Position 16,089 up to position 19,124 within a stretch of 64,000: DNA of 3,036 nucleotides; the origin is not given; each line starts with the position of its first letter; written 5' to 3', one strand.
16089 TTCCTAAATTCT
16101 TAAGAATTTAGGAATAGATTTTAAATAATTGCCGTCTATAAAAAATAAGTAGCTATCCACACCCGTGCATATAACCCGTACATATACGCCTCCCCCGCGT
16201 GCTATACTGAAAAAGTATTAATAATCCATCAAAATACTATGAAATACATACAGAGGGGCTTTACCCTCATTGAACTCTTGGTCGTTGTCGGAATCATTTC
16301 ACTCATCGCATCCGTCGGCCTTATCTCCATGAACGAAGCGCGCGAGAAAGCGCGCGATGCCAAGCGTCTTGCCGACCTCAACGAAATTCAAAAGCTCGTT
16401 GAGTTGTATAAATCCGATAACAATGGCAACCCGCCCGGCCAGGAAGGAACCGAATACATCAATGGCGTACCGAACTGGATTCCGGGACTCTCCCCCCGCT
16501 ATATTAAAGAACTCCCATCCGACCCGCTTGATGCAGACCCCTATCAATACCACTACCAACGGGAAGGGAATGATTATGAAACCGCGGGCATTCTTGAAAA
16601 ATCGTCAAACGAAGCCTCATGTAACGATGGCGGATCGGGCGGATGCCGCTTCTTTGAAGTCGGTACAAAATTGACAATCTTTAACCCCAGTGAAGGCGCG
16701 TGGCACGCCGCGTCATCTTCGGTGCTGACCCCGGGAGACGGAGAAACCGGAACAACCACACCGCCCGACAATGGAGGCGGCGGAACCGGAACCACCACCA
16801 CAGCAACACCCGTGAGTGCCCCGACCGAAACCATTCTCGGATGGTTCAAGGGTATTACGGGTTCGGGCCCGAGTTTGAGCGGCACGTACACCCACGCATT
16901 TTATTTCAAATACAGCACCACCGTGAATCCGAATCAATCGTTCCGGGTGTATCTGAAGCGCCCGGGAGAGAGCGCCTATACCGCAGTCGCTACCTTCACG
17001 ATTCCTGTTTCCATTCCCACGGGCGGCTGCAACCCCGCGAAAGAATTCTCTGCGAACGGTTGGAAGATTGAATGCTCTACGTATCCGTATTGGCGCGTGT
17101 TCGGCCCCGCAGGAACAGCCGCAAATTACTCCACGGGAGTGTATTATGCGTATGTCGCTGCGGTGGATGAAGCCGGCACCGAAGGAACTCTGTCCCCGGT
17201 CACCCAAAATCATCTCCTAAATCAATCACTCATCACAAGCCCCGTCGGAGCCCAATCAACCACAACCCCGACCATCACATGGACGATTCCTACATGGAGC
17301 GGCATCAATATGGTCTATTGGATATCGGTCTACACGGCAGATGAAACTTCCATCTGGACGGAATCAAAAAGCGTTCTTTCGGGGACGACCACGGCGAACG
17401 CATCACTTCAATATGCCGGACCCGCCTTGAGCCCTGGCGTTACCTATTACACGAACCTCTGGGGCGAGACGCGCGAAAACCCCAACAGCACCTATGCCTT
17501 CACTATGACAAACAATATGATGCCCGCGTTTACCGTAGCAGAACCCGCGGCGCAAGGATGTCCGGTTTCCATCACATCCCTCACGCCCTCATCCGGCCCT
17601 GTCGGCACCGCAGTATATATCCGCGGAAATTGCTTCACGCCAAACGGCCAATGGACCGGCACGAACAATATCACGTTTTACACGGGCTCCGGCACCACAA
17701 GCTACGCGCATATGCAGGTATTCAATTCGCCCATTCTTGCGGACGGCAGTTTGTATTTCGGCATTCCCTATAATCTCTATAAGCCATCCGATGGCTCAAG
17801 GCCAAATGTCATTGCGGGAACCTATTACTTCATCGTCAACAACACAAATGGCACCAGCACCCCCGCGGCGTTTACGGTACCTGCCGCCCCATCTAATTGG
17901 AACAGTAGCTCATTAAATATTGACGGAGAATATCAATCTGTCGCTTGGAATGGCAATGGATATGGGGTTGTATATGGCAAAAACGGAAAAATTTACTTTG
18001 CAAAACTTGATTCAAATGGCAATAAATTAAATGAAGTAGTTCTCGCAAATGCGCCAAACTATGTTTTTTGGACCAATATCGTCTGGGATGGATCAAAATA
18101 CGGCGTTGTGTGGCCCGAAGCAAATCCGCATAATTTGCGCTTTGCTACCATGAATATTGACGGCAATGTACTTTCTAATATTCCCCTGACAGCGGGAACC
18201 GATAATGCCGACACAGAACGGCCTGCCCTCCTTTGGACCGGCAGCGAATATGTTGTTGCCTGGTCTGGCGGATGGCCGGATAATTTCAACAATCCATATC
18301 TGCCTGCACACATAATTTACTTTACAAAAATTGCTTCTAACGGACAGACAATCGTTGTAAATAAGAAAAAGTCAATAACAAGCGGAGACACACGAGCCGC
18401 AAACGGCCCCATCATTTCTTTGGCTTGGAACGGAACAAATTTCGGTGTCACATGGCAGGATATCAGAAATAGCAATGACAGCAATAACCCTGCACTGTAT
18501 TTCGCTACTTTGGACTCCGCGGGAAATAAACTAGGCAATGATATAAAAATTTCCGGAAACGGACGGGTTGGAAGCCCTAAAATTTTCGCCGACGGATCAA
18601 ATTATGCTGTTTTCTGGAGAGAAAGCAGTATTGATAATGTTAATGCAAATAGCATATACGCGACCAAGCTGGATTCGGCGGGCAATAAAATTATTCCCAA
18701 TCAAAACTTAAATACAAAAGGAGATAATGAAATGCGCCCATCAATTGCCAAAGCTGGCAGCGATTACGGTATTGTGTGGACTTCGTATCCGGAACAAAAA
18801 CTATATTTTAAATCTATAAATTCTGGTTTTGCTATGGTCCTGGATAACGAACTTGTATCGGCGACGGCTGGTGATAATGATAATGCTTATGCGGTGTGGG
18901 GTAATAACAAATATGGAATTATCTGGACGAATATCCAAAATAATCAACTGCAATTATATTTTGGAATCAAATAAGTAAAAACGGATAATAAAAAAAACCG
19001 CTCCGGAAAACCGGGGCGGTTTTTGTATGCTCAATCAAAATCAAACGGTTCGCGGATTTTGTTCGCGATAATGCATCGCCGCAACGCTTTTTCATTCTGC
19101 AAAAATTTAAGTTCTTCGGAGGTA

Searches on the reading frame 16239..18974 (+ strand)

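Call 18: search_protein_families(library=ncbifam, proteins=[window:16239-18974:+], max_evalue=0.00001)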
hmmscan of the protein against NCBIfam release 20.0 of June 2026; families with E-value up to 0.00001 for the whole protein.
window:16239-18974:+ (911 aa): 4 families
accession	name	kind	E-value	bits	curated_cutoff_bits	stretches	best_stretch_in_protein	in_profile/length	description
TIGR01710.1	typeII_sec_gspG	equivalog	9.7e-13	48.3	88.85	1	6-114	1-111/134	type II secretion system major pseudopilin GspG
TIGR01708.2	typeII_sec_gspH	equivalog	1.7e-07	31.4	80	1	5-46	1-45/169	type II secretion system minor pseudopilin GspH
TIGR02532.1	IV_pilin_GFxxxE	domain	5.6e-07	29.1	16.3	1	5-28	1-24/24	prepilin-type N-terminal cleavage/methylation domain-containing protein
NF007862.0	PRK10574.1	equivalog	2.4e-06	27.8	138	1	5-72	4-71/145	prepilin peptidase-dependent pilin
